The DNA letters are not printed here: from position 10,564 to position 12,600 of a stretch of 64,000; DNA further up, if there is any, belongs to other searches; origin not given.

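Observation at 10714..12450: Kinase-like + methyltransferase fusion inside the glycan operon, a possible WbdD-style chain-terminating capping enzyme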

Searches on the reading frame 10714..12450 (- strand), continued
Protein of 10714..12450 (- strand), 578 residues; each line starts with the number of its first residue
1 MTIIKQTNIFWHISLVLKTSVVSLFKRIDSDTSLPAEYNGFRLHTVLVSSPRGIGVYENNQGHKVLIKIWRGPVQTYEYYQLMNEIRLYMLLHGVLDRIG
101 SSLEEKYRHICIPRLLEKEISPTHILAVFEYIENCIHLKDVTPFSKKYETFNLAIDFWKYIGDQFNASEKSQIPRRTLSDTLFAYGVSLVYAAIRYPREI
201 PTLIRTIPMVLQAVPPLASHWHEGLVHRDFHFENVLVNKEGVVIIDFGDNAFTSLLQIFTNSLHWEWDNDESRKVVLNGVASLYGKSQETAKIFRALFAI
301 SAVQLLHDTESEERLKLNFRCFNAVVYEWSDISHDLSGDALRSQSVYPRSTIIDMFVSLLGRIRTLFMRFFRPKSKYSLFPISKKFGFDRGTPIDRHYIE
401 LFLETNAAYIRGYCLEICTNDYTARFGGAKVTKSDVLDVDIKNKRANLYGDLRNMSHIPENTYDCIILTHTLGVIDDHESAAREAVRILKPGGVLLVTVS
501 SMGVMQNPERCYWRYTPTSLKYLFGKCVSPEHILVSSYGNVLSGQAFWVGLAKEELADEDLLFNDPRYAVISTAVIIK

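Call 25: fold_search(model_id=the predicted structure, library=pdb)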
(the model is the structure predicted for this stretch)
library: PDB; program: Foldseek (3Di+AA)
matches with E <= 10: 1737; with E <= 0.001: 840
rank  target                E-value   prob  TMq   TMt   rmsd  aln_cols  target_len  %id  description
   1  4ocv                  5.3e-08  1.00  0.36  0.53   6.6       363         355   13  N-acetylhexosamine 1-phosphate kinase_ATCC15697 in complex with GlcNAc and AMPPNP (released 2014-05-14)
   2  4wh2                  6.2e-08  1.00  0.35  0.52   7.3       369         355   13  N-acetylhexosamine 1-kinase in complex with ADP (released 2015-02-18)
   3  4wh3                  6.9e-08  1.00  0.37  0.55   7.0       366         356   15  N-acetylhexosamine 1-kinase in complex with ATP (released 2015-02-18)
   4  4ocu                  6.9e-08  1.00  0.36  0.53   8.1       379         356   13  N-acetylhexosamine 1-phosphate kinase_ATCC15697 in complex with GlcNAc (released 2014-05-14)
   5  1zyl                  1.0e-07  1.00  0.30  0.47  10.1       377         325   12  Crystal Structure of Hypothetical Protein YihE from Escherichia coli (released 2006-09-19)
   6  4wh1                  1.1e-07  1.00  0.37  0.56   6.9       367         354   15  N-Acetylhexosamine 1-kinase (ligand free) (released 2015-02-11)
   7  6sui                  1.1e-07  1.00  0.32  0.50   8.4       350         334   11  AMICOUMACIN KINASE AMIN (released 2020-07-22)
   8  5igy                  1.2e-07  1.00  0.33  0.58   8.9       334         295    9  Macrolide 2'-phosphotransferase type II - complex with GDP and erythromycin (released 2017-04-26)
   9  4r7b_B                1.2e-07  1.00  0.31  0.55   9.2       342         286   12  Crystal structure of pneumococcal LicA in complex with choline (released 2015-08-12)
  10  8zic                  1.3e-07  1.00  0.34  0.49   9.5       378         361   14  Structure complex of 4-hydroxytryptamine kinase PsiK complexed with Mg2+ and Tryptamine (released 2025-04-02)
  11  5ih0                  1.5e-07  1.00  0.33  0.56   9.3       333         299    9  Macrolide 2'-phosphotransferase type II Y92M mutant - complex with GDP and erythromycin (released 2017-04-26)
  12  9qow_A                1.6e-07  1.00  0.33  0.57   8.9       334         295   15  APH(2'')-IVa with an inhibitor (released 2025-11-19)
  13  3sgc                  2.6e-07  1.00  0.32  0.56   6.1       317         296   16  Crystal Structure of Apo Aminoglycoside-2''-Phosphotransferase Type IVa (released 2011-06-29)
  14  5uxa                  2.6e-07  1.00  0.32  0.55   9.3       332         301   10  Crystal structure of macrolide 2'-phosphotransferase MphB from Escherichia coli (released 2017-06-28)
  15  4r77_A                2.8e-07  1.00  0.29  0.51  10.3       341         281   12  Crystal structure of choline kinase LicA from Streptococcus pneumoniae (released 2015-08-12)
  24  6sum_A                4.8e-07  1.00  0.33  0.51   8.2       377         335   14  Amicoumacin kinase hAmiN in complex with AMP-PNP, MG2+ and Ami (released 2020-07-22)
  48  6sv5                  9.9e-07  1.00  0.31  0.48   8.9       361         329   11  Amicoumacin kinase AmiN in complex with ATP (released 2020-07-22)
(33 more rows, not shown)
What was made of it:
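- On K. pneumoniae O7 ORF6-N type terminator: AmiN-like fold resemblance is present (call 25).
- On APH / protein-kinase-like superfamily (Pfam PF01636): Foldseek probability is 1.0 to many APH-type kinases (call 25).
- On Anomeric N-acetylhexosamine kinases (NahK/AmgK): NahK is the top Foldseek hit, but at 13-15% identity and TM 0.36/0.53, which is indistinguishable from 40 other APH-type kinases (call 25).
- The O7 kinase resembles AmiN, which is also among my top fold hits (call 25). The top Foldseek hit is NahK, and LicA choline kinase is also in the list (call 25). YihE is fold hit number 5 (call 25).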

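Call 32: find_encoding_contigs(protein=P0008, flank=8000, max_places=1)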
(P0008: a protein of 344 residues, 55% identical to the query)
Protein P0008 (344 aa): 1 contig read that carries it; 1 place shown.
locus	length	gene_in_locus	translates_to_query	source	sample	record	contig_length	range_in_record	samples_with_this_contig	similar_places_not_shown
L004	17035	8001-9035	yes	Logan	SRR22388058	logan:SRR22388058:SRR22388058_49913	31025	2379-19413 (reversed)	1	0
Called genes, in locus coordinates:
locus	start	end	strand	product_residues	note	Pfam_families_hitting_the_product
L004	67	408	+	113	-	-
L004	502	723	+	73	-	-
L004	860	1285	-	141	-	PF00692:dUTPase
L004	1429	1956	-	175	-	PF00156:Pribosyltran (weak)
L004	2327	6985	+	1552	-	PF00535:Glycos_transf_2, PF00535:Glycos_transf_2, PF13641:Glyco_tranf_2_3, PF13632:Glyco_trans_2_3, PF13439:Glyco_transf_4, PF20706:GT4-conflict, PF00534:Glycos_transf_1, PF13692:Glyco_trans_1_4, +2 more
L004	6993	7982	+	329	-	PF01636:APH (weak)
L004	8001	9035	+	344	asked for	PF01636:APH (weak)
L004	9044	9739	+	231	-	PF13489:Methyltransf_23 (weak), PF08241:Methyltransf_11, PF01209:Ubie_methyltran (faint), PF13649:Methyltransf_25 (faint)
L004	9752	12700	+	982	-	PF13439:Glyco_transf_4, PF00534:Glycos_transf_1, PF13692:Glyco_trans_1_4, PF02585:PIG-L, PF00535:Glycos_transf_2, PF13641:Glyco_tranf_2_3, PF13632:Glyco_trans_2_3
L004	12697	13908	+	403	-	PF04230:PS_pyruv_trans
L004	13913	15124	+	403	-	-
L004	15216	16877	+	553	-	-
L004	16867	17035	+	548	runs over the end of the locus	PF13231:PMT_2 (weak)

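Call 33: find_encoding_contigs(protein=P0007, flank=8000, max_places=1)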
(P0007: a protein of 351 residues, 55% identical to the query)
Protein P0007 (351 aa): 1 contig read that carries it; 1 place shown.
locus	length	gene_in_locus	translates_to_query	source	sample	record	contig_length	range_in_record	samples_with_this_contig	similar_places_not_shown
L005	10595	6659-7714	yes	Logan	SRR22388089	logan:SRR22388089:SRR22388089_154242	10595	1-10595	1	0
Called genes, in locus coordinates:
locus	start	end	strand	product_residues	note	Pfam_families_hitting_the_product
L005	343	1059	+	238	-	PF00535:Glycos_transf_2, PF10111:Glyco_tranf_2_2, PF13641:Glyco_tranf_2_3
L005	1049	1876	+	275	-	PF00483:NTP_transferase, PF12804:NTP_transf_3 (faint)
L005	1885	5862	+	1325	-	PF00535:Glycos_transf_2, PF13641:Glyco_tranf_2_3, PF13632:Glyco_trans_2_3, PF01943:Polysacc_synt, PF13440:Polysacc_synt_3, PF13439:Glyco_transf_4, PF20706:GT4-conflict, PF00534:Glycos_transf_1, +3 more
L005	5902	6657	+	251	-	PF01522:Polysacc_deac_1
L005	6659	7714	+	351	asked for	PF01636:APH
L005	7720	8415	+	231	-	PF13489:Methyltransf_23 (weak), PF08241:Methyltransf_11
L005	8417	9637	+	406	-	PF13439:Glyco_transf_4 (weak), PF00534:Glycos_transf_1, PF13692:Glyco_trans_1_4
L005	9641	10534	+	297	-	PF00535:Glycos_transf_2, PF13641:Glyco_tranf_2_3 (weak)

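Call 54: find_encoding_contigs(protein=P0012, flank=10000, max_places=1)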
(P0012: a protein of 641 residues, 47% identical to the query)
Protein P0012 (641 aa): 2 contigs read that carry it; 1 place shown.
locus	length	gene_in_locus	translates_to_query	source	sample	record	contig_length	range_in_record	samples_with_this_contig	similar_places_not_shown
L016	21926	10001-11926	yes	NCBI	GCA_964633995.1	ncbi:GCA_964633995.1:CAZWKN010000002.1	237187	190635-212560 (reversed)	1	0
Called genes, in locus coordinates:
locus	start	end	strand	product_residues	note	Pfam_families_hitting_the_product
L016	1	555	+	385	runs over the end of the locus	PF24568:CC_PcsB, PF13529:Peptidase_C39_2 (weak)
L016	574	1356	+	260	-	-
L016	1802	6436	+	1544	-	PF00535:Glycos_transf_2, PF13641:Glyco_tranf_2_3, PF13632:Glyco_trans_2_3, PF13439:Glyco_transf_4, PF13579:Glyco_trans_4_4 (weak), PF20706:GT4-conflict, PF00534:Glycos_transf_1, PF13692:Glyco_trans_1_4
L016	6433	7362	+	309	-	-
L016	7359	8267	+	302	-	PF00535:Glycos_transf_2, PF13641:Glyco_tranf_2_3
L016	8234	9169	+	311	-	PF00535:Glycos_transf_2, PF13641:Glyco_tranf_2_3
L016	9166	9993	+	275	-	PF01522:Polysacc_deac_1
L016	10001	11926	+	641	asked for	PF13439:Glyco_transf_4, PF00534:Glycos_transf_1, PF13847:Methyltransf_31 (faint), PF13692:Glyco_trans_1_4, PF13649:Methyltransf_25 (faint), PF13489:Methyltransf_23 (weak), PF08241:Methyltransf_11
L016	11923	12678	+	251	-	PF00106:adh_short, PF01370:Epimerase (weak), PF08659:KR, PF13561:adh_short_C2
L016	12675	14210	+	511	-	-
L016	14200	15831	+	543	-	-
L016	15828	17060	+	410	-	-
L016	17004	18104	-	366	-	PF01073:3Beta_HSD, PF01370:Epimerase, PF16363:GDP_Man_Dehyd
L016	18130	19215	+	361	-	PF00155:Aminotran_1_2 (faint), PF01041:DegT_DnrJ_EryC1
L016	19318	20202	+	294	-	PF00041:fn3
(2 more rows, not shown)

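Call 55: find_encoding_contigs(protein=P0011, flank=10000, max_places=1)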
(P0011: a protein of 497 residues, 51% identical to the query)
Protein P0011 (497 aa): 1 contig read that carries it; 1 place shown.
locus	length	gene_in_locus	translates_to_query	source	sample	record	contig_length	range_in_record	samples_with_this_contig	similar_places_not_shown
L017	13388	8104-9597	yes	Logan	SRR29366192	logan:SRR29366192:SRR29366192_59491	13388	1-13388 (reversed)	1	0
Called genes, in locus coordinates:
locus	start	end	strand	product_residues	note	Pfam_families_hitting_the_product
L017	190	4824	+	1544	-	PF00535:Glycos_transf_2, PF00535:Glycos_transf_2, PF13641:Glyco_tranf_2_3, PF13632:Glyco_trans_2_3, PF01943:Polysacc_synt, PF13439:Glyco_transf_4, PF13579:Glyco_trans_4_4, PF20706:GT4-conflict, +4 more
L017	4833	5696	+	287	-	PF00535:Glycos_transf_2, PF13641:Glyco_tranf_2_3, PF13632:Glyco_trans_2_3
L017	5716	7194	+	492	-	PF13231:PMT_2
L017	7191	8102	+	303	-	PF00535:Glycos_transf_2, PF13641:Glyco_tranf_2_3, PF13632:Glyco_trans_2_3 (weak)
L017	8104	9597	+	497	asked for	PF01522:Polysacc_deac_1, PF13489:Methyltransf_23 (weak), PF08241:Methyltransf_11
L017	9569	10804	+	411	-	PF13439:Glyco_transf_4, PF13579:Glyco_trans_4_4 (weak), PF02350:Epimerase_2 (weak), PF00534:Glycos_transf_1, PF13692:Glyco_trans_1_4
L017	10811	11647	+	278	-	PF03721:UDPG_MGDP_dh_N, PF00984:UDPG_MGDP_dh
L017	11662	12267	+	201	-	PF00132:Hexapep, PF14602:Hexapep_2 (weak)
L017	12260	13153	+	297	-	-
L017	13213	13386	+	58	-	?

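Call 57: find_encoding_contigs(protein=P0024, flank=10000, max_places=1)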
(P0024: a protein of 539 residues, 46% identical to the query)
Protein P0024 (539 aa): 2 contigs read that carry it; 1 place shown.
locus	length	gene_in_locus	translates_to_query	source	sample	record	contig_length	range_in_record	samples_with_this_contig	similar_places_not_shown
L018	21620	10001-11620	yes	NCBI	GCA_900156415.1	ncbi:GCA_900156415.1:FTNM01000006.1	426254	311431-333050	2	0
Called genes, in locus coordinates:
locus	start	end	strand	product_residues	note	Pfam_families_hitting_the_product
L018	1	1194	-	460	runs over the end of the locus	PF13727:CoA_binding_3, PF02397:Bac_transf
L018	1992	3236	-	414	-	PF14099:Polysacc_lyase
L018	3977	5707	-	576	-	PF14099:Polysacc_lyase, PF24421:Ig_J (faint)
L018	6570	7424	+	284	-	PF01061:ABC2_membrane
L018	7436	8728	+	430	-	PF00005:ABC_tran, PF13304:AAA_21 (faint)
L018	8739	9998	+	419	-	PF00535:Glycos_transf_2, PF13641:Glyco_tranf_2_3, PF13632:Glyco_trans_2_3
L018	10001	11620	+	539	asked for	PF00535:Glycos_transf_2, PF10111:Glyco_tranf_2_2, PF13641:Glyco_tranf_2_3, PF08241:Methyltransf_11, PF13489:Methyltransf_23, PF08242:Methyltransf_12 (faint), PF13649:Methyltransf_25 (faint), PF13847:Methyltransf_31 (weak)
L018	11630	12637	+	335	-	PF01522:Polysacc_deac_1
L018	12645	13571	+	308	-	PF00535:Glycos_transf_2, PF10111:Glyco_tranf_2_2, PF13506:Glyco_transf_21 (weak), PF13641:Glyco_tranf_2_3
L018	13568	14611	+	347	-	PF00535:Glycos_transf_2, PF10111:Glyco_tranf_2_2, PF13641:Glyco_tranf_2_3 (weak)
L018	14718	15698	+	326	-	PF13641:Glyco_tranf_2_3, PF00535:Glycos_transf_2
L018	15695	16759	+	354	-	PF00535:Glycos_transf_2, PF10111:Glyco_tranf_2_2, PF13641:Glyco_tranf_2_3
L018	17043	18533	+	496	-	PF18962:Por_Secre_tail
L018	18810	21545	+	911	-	PF16656:Pur_ac_phosph_N (weak), PF18998:Flg_new_2, PF18962:Por_Secre_tail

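Call 58: find_encoding_contigs(protein=P0021, flank=10000, max_places=1)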
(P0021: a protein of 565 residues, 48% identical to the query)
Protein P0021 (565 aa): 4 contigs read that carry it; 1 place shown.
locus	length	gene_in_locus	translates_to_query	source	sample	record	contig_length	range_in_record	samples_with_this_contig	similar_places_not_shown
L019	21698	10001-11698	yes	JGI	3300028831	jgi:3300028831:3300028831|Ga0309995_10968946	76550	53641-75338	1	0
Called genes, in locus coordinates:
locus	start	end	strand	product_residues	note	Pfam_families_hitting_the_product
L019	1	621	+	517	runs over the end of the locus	-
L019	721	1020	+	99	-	-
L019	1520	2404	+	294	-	PF01061:ABC2_membrane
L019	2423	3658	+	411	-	PF00005:ABC_tran, PF14524:Wzt_C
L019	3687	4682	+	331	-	PF00535:Glycos_transf_2, PF10111:Glyco_tranf_2_2, PF13641:Glyco_tranf_2_3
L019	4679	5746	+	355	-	PF00535:Glycos_transf_2, PF10111:Glyco_tranf_2_2 (faint), PF13641:Glyco_tranf_2_3, PF13632:Glyco_trans_2_3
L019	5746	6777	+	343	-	PF00535:Glycos_transf_2, PF13641:Glyco_tranf_2_3, PF10111:Glyco_tranf_2_2 (weak), PF13632:Glyco_trans_2_3 (weak)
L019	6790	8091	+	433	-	-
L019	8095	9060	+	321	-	PF00535:Glycos_transf_2, PF10111:Glyco_tranf_2_2, PF13641:Glyco_tranf_2_3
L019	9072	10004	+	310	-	PF00535:Glycos_transf_2, PF10111:Glyco_tranf_2_2, PF13641:Glyco_tranf_2_3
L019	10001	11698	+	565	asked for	PF13506:Glyco_transf_21 (faint), PF00535:Glycos_transf_2, PF10111:Glyco_tranf_2_2, PF13641:Glyco_tranf_2_3, PF13489:Methyltransf_23 (weak), PF08241:Methyltransf_11, PF08242:Methyltransf_12 (weak)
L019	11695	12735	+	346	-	PF01522:Polysacc_deac_1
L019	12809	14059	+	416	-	PF20706:GT4-conflict (weak), PF00534:Glycos_transf_1, PF13692:Glyco_trans_1_4, PF13524:Glyco_trans_1_2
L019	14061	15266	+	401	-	PF00534:Glycos_transf_1, PF13692:Glyco_trans_1_4, PF13524:Glyco_trans_1_2 (weak)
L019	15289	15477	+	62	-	-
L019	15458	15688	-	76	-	-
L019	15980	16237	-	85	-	-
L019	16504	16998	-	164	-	PF04977:DivIC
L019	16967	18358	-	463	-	PF02878:PGM_PMM_I, PF02879:PGM_PMM_II, PF02880:PGM_PMM_III, PF00408:PGM_PMM_IV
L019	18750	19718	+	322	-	PF00493:MCM (weak), PF20030:bpMoxR, PF00004:AAA (weak), PF07726:AAA_3, PF07728:AAA_5, PF17863:AAA_lid_2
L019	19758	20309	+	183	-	PF00293:NUDIX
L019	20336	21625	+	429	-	PF01882:DUF58, PF13519:VWA_2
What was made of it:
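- Closest known: GT2-methyltransferase fusion proteins of ABC-transporter-dependent glycan clusters. Different: They sit next to Wzm/Wzt(+Wzt_C) (calls 57, 58).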
